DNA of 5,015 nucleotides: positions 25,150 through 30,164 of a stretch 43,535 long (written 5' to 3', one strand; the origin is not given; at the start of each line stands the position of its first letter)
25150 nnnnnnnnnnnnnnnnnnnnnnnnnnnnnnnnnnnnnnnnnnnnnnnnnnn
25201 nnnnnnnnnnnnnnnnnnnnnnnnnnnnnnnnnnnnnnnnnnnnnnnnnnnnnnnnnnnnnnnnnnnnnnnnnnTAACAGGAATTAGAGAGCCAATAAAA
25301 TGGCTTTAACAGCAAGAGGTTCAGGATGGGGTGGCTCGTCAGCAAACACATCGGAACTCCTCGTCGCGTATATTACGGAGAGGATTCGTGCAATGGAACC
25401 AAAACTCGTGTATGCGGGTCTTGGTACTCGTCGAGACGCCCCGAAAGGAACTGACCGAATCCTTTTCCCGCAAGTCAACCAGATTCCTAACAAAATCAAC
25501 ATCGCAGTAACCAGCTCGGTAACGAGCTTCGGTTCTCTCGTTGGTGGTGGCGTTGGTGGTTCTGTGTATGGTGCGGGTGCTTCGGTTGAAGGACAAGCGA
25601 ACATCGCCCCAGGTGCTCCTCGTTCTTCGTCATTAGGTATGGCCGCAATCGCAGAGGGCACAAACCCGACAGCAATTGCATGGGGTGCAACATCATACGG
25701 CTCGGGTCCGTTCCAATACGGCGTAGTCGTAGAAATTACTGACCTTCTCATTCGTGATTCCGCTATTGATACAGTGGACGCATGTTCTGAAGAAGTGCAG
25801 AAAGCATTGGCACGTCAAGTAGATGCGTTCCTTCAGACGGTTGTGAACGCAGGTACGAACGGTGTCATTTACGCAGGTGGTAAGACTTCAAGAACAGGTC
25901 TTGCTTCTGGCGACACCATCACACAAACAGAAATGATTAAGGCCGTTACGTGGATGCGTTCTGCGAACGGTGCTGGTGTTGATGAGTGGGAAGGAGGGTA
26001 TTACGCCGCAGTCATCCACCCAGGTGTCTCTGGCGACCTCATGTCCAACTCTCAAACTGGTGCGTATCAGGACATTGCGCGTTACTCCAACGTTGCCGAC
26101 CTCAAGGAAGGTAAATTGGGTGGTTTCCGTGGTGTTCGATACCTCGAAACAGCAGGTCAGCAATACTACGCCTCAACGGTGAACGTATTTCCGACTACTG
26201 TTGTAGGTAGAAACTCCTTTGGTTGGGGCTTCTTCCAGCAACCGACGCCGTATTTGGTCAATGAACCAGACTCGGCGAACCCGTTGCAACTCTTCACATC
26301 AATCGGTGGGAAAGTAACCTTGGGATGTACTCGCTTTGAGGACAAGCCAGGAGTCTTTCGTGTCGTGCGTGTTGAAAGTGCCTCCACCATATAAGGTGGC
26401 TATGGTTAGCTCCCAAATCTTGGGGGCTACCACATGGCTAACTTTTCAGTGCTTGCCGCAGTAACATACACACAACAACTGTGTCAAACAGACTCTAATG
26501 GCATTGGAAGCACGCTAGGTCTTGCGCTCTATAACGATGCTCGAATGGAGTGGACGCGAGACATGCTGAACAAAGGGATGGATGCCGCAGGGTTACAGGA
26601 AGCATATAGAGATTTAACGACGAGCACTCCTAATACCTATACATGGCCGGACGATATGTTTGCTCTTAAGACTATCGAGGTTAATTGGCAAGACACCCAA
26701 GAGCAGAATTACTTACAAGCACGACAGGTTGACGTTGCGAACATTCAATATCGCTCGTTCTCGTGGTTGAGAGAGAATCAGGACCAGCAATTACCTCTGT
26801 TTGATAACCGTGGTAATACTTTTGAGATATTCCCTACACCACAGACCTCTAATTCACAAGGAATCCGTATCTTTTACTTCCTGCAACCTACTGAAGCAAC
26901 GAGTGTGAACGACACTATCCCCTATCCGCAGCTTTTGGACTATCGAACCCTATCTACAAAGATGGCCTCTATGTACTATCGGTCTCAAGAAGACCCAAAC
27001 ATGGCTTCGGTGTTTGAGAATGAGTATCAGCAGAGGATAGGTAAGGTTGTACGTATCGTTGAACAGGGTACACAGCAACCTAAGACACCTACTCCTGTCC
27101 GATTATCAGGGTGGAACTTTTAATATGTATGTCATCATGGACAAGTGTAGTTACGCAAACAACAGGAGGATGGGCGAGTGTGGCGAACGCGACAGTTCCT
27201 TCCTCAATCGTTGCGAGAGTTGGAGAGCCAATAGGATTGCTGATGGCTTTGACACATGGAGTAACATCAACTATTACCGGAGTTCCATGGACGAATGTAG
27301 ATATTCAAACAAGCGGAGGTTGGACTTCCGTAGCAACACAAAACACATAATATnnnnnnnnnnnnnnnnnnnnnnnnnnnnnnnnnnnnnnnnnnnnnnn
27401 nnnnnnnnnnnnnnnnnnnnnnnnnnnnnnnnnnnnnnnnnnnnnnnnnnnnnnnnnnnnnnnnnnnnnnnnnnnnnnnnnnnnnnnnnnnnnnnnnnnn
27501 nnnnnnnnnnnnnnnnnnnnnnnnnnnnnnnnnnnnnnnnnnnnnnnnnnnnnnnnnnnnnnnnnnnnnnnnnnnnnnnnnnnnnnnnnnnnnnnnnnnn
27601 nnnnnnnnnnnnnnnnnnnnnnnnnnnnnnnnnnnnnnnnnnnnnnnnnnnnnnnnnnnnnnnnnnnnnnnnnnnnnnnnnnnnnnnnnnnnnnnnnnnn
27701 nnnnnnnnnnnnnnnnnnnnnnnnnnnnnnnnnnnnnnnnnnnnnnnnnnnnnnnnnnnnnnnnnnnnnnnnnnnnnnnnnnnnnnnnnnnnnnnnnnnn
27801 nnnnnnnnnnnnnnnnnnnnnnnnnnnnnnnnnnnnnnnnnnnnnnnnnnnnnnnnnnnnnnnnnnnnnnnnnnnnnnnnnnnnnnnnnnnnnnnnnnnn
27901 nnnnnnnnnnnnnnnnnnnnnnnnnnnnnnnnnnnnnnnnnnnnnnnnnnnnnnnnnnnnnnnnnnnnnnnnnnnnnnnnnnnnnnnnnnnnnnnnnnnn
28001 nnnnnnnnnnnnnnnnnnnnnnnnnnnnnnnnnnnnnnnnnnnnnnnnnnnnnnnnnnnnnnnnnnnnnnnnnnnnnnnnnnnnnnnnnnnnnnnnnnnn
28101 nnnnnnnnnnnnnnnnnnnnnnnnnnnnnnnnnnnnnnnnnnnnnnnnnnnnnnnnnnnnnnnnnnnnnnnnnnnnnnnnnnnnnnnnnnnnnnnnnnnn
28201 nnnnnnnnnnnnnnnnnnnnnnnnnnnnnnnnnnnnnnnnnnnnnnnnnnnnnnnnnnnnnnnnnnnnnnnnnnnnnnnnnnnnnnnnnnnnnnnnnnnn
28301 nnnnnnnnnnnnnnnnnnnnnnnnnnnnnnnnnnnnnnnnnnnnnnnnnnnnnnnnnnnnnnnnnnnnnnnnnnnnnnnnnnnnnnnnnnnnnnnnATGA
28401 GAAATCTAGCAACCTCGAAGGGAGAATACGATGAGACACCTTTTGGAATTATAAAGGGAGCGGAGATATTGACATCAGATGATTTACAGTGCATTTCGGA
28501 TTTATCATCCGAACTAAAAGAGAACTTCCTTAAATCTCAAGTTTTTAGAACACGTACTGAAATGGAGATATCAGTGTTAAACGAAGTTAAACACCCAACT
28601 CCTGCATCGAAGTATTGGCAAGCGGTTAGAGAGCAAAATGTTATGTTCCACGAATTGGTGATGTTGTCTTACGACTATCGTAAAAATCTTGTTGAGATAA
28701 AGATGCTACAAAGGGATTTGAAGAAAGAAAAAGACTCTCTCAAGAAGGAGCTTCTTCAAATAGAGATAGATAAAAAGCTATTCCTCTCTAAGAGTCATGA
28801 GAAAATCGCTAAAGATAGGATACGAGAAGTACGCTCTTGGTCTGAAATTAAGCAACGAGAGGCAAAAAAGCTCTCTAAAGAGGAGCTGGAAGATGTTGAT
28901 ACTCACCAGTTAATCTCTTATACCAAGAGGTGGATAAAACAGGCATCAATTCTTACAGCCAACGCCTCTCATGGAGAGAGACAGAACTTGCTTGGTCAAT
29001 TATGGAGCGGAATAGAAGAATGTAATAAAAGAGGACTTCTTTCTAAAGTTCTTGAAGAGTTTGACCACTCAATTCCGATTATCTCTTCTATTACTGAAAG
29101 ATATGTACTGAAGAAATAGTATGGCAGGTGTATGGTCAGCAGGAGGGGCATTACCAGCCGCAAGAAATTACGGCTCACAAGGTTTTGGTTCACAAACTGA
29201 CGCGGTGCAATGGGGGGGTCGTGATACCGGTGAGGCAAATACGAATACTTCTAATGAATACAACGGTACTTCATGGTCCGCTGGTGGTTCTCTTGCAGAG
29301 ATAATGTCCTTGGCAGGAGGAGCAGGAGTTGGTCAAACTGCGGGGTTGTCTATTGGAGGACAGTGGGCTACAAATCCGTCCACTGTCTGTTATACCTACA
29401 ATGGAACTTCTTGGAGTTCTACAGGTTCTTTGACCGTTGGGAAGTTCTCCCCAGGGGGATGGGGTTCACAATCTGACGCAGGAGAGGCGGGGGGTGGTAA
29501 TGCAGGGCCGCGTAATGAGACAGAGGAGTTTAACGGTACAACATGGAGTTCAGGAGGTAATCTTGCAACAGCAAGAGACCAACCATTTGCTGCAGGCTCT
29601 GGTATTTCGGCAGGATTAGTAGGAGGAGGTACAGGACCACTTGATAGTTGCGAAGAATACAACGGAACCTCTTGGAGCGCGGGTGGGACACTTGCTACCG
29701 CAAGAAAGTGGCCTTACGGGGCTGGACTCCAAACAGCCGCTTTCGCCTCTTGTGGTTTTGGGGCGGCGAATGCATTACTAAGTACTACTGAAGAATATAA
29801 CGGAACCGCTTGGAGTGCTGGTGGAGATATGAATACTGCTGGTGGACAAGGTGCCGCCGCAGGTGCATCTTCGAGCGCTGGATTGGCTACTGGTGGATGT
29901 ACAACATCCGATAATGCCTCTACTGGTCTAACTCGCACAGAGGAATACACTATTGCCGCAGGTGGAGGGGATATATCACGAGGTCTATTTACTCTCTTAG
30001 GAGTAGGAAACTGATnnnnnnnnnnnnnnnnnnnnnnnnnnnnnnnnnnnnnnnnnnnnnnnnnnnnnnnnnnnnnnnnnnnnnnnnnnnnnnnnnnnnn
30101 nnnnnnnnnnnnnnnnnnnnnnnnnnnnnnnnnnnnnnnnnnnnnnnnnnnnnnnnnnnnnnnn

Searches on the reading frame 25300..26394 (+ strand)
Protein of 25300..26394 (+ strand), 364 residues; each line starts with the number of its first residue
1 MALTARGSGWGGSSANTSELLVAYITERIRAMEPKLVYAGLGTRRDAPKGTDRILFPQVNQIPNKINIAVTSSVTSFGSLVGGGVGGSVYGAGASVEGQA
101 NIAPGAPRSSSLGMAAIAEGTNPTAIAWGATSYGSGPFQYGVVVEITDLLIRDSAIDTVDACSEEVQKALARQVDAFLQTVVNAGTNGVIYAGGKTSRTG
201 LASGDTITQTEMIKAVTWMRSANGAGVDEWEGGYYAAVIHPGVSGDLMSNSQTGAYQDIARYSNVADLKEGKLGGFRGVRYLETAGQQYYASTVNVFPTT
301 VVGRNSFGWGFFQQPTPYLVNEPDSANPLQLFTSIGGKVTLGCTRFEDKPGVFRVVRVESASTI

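Call 8: search_protein_families(library=phrogs, proteins=[window:25300-26394:+], max_evalue=0.001)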
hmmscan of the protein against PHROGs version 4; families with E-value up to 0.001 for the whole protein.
window:25300-26394:+ (364 aa): 1 family
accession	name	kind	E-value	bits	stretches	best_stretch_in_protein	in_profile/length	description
phrog_1357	-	head and packaging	1.1e-25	91.4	1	12-349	25-337/356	major head protein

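Call 12: find_related_loci(query=window:25300-26394:+, collection=viral_contigs, flank=10000)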
Query window:25300-26394:+ (364 aa) in viral_contigs; peptide patterns used: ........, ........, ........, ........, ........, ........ (x = any residue, [..] = any of these).
19 stretches matched a pattern; 17 encode a relative of the query (tblastn E <= 1e-3); 17 distinct loci.
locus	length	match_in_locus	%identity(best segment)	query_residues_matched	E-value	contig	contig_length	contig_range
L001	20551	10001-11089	77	1-363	0e+0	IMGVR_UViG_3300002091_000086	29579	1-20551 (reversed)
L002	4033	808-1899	76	1-364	0e+0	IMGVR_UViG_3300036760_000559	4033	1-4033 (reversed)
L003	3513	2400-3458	62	1-361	1e-150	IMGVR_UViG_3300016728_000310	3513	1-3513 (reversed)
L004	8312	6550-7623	62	1-361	1e-144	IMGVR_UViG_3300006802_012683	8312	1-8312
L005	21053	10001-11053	60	1-361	2e-144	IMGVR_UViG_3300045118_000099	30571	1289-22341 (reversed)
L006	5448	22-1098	62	1-361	3e-145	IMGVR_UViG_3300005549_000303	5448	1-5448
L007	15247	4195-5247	59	1-361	1e-143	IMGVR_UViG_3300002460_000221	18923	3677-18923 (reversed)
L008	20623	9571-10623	59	1-361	1e-143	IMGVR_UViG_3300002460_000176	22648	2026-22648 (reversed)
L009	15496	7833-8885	59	1-361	2e-143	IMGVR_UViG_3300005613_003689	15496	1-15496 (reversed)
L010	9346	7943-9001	62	1-361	5e-142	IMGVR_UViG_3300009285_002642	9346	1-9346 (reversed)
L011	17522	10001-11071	62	1-361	3e-142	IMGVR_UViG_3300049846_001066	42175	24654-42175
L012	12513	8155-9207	59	1-361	5e-141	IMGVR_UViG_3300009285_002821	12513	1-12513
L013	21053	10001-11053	59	1-361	4e-144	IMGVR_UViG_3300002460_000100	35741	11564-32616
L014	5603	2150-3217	57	4-361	4e-133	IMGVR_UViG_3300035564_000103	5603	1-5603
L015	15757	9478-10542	58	3-361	1e-132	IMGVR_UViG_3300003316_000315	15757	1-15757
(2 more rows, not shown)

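Call 57: search_protein_families(library=pfam, proteins=[L001:171-560:+, L005:1088-1738:+], max_evalue=0.01)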
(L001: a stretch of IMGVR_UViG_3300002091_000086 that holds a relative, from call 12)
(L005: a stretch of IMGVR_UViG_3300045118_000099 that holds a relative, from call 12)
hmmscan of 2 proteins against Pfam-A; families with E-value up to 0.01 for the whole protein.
L001:171-560:+ (129 aa): 2 families
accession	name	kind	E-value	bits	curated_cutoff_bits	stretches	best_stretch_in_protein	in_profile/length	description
PF01467.32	CTP_transf_like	-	6e-17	62.5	21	1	7-128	3-133/133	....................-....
PF02569.21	Pantoate_ligase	-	0.0023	17.6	20.7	0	13-39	32-58/268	Pantoate-beta-alanine ligase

L005:1088-1738:+ (216 aa): 1 family
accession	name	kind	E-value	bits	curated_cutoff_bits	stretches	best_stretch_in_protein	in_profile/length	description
PF05050.19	Methyltransf_21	-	2.6e-13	50.9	22.7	1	35-161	1-147/173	Methyltransferase FkbM domain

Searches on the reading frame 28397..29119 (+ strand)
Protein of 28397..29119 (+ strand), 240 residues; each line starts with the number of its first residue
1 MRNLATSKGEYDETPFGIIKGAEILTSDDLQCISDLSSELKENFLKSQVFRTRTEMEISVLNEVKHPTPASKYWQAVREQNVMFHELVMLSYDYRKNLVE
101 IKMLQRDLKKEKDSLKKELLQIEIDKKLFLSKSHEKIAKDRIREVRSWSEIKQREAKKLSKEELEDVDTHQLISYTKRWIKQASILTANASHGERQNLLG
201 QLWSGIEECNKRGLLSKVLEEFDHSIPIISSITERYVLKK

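Call 8: search_protein_families(library=phrogs, proteins=[window:28397-29119:+], max_evalue=0.001)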
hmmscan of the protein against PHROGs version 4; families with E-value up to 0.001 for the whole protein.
window:28397-29119:+ (240 aa): 1 family
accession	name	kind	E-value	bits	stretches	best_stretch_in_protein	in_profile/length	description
phrog_1409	-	unknown function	0.00024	21.5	1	65-170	42-149/259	-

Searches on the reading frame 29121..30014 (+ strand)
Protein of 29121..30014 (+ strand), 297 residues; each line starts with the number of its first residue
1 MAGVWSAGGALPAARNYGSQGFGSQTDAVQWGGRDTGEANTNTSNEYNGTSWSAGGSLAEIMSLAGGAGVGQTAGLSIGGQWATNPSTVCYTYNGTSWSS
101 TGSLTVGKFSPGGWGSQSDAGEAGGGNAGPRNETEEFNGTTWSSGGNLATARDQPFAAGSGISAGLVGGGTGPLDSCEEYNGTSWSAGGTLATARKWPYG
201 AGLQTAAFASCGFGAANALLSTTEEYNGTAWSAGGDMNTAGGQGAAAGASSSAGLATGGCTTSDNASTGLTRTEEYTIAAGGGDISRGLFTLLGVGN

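Call 8: search_protein_families(library=phrogs, proteins=[window:29121-30014:+], max_evalue=0.001)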
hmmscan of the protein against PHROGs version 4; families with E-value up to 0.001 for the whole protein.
window:29121-30014:+ (297 aa): 1 family
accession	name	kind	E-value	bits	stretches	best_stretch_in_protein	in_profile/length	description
phrog_27227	-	unknown function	7.2e-27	95.2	1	2-280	336-609/617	-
